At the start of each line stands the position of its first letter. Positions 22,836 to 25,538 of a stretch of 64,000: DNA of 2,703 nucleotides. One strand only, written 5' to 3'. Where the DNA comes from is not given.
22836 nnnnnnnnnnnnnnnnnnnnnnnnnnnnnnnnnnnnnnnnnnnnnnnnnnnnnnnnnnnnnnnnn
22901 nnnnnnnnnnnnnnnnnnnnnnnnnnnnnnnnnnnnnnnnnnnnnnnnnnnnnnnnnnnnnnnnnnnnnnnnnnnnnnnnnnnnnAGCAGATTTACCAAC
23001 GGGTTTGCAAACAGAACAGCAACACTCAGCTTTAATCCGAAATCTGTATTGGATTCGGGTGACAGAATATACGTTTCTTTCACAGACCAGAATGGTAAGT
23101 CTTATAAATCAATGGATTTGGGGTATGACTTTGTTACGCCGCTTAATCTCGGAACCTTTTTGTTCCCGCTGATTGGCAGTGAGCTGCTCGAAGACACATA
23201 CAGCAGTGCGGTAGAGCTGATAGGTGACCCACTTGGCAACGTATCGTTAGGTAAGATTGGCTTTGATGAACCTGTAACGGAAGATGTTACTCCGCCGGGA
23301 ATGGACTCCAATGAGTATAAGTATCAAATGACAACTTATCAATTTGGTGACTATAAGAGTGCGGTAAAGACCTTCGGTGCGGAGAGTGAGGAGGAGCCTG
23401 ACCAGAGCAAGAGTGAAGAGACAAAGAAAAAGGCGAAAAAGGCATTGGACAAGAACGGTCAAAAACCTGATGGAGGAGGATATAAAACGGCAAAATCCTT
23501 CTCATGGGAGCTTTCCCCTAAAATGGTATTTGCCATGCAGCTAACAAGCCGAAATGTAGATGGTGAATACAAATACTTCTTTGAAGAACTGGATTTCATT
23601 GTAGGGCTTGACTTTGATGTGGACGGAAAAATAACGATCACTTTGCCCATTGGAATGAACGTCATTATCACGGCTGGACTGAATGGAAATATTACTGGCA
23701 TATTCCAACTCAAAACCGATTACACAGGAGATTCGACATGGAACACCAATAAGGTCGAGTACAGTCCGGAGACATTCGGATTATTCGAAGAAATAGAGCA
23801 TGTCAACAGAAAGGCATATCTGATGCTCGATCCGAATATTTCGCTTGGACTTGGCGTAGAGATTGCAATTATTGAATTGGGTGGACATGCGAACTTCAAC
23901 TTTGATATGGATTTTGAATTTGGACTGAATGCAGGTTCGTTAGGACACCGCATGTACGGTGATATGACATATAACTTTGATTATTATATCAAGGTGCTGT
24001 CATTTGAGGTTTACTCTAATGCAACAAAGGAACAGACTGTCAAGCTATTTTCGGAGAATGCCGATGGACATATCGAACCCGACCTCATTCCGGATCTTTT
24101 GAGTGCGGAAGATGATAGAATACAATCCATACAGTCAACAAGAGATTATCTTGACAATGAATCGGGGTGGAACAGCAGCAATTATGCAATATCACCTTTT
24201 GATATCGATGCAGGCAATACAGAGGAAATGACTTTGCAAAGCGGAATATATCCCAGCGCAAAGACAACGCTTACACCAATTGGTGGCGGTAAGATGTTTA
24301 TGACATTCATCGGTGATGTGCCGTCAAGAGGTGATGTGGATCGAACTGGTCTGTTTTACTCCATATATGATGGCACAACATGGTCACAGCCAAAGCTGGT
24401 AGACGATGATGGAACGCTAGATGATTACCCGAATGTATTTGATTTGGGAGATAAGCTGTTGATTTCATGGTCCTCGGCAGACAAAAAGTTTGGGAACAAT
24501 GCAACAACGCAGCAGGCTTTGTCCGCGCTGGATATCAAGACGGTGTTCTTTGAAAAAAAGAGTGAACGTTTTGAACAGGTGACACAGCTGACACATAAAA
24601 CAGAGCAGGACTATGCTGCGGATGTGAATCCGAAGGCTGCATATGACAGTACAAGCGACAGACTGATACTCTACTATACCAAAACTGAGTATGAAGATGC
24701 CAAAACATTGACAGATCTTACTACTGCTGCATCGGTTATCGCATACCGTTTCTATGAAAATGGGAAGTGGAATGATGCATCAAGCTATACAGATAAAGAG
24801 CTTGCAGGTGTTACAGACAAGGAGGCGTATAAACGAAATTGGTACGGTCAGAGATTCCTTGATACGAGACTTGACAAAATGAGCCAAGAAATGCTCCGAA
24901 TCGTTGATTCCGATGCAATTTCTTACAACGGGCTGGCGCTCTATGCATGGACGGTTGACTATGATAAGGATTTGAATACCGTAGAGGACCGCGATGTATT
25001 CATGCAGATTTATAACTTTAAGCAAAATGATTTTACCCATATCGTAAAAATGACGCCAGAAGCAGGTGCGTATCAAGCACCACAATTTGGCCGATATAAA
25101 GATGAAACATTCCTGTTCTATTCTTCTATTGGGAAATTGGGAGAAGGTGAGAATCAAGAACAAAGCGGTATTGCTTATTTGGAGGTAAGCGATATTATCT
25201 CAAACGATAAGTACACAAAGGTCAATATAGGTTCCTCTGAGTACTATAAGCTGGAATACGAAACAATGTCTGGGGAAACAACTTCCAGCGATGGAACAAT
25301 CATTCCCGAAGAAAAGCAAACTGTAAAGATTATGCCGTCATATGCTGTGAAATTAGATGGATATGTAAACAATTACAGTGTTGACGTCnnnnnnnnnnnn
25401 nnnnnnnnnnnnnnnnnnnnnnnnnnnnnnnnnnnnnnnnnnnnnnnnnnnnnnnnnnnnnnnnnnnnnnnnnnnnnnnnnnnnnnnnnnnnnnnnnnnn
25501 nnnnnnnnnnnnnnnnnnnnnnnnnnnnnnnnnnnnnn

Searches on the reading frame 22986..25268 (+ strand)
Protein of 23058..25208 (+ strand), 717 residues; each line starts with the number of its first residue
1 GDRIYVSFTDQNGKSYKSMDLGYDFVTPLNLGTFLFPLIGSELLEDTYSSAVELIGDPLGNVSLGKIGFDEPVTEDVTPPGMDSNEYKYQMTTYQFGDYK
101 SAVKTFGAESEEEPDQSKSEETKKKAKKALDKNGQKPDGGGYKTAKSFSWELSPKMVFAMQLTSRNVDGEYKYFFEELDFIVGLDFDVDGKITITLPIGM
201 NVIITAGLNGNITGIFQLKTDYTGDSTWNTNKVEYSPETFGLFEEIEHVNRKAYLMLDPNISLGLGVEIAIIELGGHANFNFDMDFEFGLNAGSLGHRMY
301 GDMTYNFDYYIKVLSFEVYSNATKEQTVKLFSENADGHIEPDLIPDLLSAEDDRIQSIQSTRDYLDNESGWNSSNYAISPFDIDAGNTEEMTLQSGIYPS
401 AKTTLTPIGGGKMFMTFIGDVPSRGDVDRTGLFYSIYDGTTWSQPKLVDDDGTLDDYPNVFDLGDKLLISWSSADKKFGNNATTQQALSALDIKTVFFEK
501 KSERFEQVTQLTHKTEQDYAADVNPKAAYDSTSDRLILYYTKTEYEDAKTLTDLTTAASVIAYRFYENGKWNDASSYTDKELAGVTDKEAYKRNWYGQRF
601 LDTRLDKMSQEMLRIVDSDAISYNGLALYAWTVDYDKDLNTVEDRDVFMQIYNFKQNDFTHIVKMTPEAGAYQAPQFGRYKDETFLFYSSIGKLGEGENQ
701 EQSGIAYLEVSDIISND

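Call 66: find_homologous_proteins(query=window:23058-25208:+, max_evalue=1e-10)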
Query window:23058-25208:+: 8000 candidates shared short words with the query, none scored E <= 1e-10.

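Call 88: search_solved_structures(query=A4, max_evalue=5)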
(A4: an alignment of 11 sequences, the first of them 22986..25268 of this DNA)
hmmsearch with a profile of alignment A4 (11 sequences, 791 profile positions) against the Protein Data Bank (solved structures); distinct sequences matched with E-value up to 5: 1.
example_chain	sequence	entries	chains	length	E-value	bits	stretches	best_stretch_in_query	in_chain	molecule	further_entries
9fhl_c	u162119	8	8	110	1.7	10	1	115-198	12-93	Small ribosomal subunit protein eS25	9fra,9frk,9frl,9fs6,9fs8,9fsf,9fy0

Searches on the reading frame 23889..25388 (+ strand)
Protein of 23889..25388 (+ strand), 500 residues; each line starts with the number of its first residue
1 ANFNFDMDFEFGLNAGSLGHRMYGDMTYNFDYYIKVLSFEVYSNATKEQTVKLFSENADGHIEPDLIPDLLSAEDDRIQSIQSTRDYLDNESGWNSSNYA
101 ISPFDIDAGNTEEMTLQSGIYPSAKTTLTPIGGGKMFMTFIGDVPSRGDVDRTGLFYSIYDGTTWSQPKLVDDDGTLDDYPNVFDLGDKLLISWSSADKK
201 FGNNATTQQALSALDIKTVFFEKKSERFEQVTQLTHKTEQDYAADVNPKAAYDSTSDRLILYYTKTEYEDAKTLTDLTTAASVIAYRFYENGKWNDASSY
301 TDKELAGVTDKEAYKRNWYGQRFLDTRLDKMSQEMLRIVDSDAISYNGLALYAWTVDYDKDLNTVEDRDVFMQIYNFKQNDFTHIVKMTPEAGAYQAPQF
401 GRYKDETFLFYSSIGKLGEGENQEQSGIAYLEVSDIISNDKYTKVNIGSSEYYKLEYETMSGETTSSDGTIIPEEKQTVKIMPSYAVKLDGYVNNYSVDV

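Call 68: search_protein_families(library=pfam, proteins=[window:23889-25388:+], max_evalue=1)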
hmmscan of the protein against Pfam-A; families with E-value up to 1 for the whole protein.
window:23889-25388:+ (500 aa): 0 families

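Call 87: predict_structure(protein=window:24066-25283:+)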
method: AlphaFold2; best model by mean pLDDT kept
length: 406 residues; sequences in the alignment: 1
mean_pLDDT: 40.0   pTM: 0.36
mean pLDDT of the five models: 40.0, 32.4, 31.1, 29.1, 28.5
residues with pLDDT >= 90: 0; 70-90: 0; 50-70: 64; < 50: 342
segments of 3 or more residues with pLDDT < 50: 1-77, 82-96, 99-277, 287-289, 301-306, 320-322, 342-348, 353-371, 373-387, 399-406
pLDDT, mean of each block of 10 residues (from residue 1): 32 34 35 35 33 39 45 47 42 43 43 36 32 31 31 29 29 23 29 33 34 30 35 38 35 38 42 45 51 60 51 59 57 52 47 45 41 43 44 52 38
secondary structure, 60 per line:
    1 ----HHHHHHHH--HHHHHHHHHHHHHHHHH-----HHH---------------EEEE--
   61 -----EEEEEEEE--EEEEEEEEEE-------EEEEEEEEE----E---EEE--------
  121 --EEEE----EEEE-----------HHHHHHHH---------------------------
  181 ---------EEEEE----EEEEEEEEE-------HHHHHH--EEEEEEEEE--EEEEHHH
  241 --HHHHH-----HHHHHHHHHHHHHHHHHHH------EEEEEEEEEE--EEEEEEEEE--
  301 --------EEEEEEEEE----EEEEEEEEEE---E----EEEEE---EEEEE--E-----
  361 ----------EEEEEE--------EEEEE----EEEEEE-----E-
elements in order: H5-12 H15-31 E55-58 E66-73 E76-85 E93-101 E110-112 E123-126 E131-134 H146-153 E190-194 E199-207 H215-220 E223-231 E234-237 H243-247 H253-271 E278-287 E290-298 E309-317 E322-331 E340-344 E348-352 E371-376 E385-389 E394-399
